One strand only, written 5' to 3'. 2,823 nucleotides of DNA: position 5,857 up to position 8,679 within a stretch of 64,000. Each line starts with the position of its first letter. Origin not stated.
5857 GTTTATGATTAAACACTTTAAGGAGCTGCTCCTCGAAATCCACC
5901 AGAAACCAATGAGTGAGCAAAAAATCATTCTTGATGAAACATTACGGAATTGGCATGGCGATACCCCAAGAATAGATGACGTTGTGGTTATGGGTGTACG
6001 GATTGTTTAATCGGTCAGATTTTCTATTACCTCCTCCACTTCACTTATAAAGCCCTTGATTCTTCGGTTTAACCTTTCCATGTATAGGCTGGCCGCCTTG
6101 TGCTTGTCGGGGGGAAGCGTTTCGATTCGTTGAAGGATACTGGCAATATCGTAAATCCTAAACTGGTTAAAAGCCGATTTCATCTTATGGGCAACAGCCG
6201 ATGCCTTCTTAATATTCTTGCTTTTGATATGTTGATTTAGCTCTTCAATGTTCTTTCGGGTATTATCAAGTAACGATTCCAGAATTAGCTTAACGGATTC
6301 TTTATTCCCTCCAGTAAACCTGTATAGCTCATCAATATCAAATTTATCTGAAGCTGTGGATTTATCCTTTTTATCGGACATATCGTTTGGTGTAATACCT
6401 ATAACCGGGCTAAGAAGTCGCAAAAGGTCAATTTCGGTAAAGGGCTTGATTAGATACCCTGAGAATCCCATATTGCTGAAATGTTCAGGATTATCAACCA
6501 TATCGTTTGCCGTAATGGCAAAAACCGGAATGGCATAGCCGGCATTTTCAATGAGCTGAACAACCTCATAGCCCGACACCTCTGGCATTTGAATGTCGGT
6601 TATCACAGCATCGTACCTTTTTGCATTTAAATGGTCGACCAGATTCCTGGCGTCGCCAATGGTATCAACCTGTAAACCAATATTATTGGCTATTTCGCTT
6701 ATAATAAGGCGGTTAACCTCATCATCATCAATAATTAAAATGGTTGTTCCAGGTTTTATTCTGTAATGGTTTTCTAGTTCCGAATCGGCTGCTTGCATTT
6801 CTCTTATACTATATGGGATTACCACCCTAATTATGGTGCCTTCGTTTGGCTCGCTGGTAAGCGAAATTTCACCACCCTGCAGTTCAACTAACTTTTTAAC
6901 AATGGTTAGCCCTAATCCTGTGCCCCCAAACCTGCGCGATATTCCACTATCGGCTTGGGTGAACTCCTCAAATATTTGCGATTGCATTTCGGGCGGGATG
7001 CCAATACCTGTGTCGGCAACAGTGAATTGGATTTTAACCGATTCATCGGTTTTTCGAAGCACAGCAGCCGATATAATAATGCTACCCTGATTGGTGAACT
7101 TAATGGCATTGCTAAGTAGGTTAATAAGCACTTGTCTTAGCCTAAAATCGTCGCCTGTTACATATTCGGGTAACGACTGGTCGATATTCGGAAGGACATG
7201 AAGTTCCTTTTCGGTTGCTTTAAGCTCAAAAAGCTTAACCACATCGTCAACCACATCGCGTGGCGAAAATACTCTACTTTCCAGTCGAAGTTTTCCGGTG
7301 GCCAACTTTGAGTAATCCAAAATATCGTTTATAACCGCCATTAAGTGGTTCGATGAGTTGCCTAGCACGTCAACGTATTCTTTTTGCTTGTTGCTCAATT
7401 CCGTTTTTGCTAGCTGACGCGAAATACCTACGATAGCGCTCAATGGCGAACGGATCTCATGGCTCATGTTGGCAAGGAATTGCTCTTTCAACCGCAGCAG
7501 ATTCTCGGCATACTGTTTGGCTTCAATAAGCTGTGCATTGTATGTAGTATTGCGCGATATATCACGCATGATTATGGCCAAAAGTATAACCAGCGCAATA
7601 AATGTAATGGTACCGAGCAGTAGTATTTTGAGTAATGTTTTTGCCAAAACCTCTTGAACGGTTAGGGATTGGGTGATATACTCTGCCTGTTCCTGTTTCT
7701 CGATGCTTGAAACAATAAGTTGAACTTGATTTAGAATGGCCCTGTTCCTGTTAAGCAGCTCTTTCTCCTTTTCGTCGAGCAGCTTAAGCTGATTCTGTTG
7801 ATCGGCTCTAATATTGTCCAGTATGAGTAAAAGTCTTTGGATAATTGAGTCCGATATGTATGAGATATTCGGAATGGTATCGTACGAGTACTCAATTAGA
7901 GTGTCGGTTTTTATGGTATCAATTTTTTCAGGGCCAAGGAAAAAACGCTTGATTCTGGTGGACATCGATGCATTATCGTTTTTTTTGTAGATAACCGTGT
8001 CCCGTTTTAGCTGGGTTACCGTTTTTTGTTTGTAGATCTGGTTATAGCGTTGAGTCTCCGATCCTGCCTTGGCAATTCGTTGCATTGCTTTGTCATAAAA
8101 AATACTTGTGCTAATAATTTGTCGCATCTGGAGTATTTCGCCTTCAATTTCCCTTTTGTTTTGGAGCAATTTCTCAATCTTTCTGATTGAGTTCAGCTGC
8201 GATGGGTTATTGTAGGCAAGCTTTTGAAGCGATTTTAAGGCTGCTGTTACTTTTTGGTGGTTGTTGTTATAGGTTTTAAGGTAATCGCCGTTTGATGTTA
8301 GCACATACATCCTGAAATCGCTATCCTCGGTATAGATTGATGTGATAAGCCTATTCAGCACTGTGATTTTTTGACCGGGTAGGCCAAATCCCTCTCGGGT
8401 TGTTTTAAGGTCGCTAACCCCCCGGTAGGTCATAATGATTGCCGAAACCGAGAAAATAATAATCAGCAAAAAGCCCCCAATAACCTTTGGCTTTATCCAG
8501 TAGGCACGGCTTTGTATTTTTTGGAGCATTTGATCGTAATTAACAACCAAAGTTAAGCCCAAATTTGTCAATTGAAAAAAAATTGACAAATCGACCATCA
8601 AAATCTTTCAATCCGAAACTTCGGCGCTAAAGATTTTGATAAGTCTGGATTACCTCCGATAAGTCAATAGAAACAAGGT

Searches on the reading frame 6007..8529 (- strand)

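Call 29: search_protein_families(library=pfam, proteins=[window:6007-8529:-])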
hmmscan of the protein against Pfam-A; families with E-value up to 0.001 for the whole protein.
window:6007-8529:- (840 aa): 5 families
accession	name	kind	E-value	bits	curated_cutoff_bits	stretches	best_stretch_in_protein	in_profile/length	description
PF02518.31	HATPase_c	-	1.5e-29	103.1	26.4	1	459-573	1-109/111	Histidine kinase-, DNA gyrase B-, and HSP90-like ATPase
PF00072.30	Response_reg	-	8.9e-23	81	30.2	1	597-704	1-108/111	Response regulator receiver domain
PF00512.31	HisKA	-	5.8e-17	61.9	26.9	1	348-411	2-65/66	His Kinase A (phospho-acceptor) domain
PF05227.19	CHASE3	-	9.7e-11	42.2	28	1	58-167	15-119/138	CHASE3 domain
PF01627.28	Hpt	-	3.8e-06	27.5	24.6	1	749-823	2-73/84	Hpt domain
